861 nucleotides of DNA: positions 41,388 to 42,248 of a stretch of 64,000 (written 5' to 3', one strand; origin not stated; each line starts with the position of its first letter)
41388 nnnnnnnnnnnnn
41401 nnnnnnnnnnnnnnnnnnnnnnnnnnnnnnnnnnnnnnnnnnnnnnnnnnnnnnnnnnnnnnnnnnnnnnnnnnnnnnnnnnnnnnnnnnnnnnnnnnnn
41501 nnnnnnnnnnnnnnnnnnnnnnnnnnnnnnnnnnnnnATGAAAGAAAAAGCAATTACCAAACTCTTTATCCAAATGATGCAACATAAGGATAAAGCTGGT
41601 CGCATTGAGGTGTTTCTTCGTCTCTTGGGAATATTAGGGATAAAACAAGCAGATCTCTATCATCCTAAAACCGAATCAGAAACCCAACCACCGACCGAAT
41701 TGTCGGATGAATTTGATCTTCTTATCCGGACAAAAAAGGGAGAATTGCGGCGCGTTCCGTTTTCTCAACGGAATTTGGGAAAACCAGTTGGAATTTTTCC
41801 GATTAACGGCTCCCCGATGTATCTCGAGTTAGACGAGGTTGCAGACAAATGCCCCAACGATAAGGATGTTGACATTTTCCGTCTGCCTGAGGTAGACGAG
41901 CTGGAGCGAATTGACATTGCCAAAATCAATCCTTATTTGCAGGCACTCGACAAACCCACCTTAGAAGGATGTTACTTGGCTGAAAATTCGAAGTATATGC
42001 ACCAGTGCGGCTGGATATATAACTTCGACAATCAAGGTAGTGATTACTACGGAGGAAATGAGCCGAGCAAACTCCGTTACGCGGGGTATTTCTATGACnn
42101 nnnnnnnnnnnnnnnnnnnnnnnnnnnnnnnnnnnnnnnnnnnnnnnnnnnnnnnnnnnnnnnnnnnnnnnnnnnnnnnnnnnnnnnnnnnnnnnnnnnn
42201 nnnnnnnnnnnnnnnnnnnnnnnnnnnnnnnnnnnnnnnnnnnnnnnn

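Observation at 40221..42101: Duplicated about 185-aa protein family with a conserved upstream motif flanking an opposite-strand ORF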

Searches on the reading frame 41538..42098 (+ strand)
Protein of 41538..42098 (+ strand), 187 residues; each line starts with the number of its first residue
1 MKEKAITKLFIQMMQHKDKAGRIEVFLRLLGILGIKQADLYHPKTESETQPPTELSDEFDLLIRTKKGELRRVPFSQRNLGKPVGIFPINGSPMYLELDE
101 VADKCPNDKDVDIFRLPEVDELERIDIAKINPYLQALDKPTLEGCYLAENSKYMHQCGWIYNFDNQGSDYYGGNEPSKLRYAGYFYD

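Call 7: search_protein_families(library=pfam, proteins=[window:41538-42098:+], max_evalue=1)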
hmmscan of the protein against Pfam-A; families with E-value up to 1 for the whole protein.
window:41538-42098:+ (187 aa): 0 families

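Call 8: search_protein_families(library=ncbifam, proteins=[window:41538-42098:+], max_evalue=1)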
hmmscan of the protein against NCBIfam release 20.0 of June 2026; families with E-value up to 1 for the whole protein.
window:41538-42098:+ (187 aa): 0 families

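Call 11: find_homologous_proteins(query=window:41538-42098:+)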
Query window:41538-42098:+ (187 aa): 3 proteins with E <= 0.001 among 77 candidates.
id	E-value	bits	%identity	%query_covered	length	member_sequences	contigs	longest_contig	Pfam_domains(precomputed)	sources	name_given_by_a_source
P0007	5.4e-124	429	100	100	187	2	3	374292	-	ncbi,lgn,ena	-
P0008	2.6e-88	313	78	100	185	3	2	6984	-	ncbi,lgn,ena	-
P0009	1.1e-83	298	73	100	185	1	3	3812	-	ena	-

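Call 33: search_protein_families(library=pfam, alignment_id=A3, max_evalue=10)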
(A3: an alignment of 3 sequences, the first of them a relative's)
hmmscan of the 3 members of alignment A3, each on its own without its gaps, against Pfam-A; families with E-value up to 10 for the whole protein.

A. member 1, P0007 (187 aa): 0 families

B. families by the number of members that match (of 3 scanned): 0 families

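Call 35: search_solved_structures(query=A3, max_evalue=10)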
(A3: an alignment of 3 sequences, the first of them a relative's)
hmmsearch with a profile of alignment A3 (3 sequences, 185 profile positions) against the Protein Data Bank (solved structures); distinct sequences matched with E-value up to 10: 1.
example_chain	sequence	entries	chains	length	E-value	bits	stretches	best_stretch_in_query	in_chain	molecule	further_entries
9tau_A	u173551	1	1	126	1.4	11.9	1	127-148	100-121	De novo photoenzyme variant ABLE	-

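Call 38: search_protein_families(library=phrogs, proteins=[window:41538-42098:+], max_evalue=1)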
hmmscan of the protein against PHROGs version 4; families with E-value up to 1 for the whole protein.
window:41538-42098:+ (187 aa): 0 families

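Call 39: search_protein_families(library=padloc, proteins=[window:41538-42098:+], max_evalue=1)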
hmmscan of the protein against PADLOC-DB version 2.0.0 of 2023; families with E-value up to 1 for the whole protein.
window:41538-42098:+ (187 aa): 0 families

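Call 40: predict_structure(alignment_id=A3)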
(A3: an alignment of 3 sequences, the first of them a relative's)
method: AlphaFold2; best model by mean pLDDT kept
length: 187 residues; sequences in the alignment: 3
mean_pLDDT: 39.9   pTM: 0.23
mean pLDDT of the five models: 39.9, 39.0, 36.5, 35.2, 33.9
residues with pLDDT >= 90: 0; 70-90: 19; 50-70: 18; < 50: 150
segments of 3 or more residues with pLDDT < 50: 38-187
pLDDT, mean of each block of 10 residues (from residue 1): 71 66 68 60 35 37 39 37 27 30 29 29 41 42 37 27 26 27 23
secondary structure, 60 per line:
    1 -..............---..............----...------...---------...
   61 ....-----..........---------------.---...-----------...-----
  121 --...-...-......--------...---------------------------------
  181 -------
elements in order: H2-15 H19-32 E58-64 E70-76 E123-125 H131-136 E145-147

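Call 98: search_dna_similar(query=window:41538-42098:+, collection=phages, mode=protein, max_evalue=0.01, max_rows=10)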
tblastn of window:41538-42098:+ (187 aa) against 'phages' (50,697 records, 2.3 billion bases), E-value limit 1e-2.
No match.

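Call 115: search_dna_similar(query=window:41538-42098:+, collection=plasmids, mode=protein, max_evalue=0.01, max_rows=10)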
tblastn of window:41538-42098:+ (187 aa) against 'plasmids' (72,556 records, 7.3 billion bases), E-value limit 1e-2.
No match.
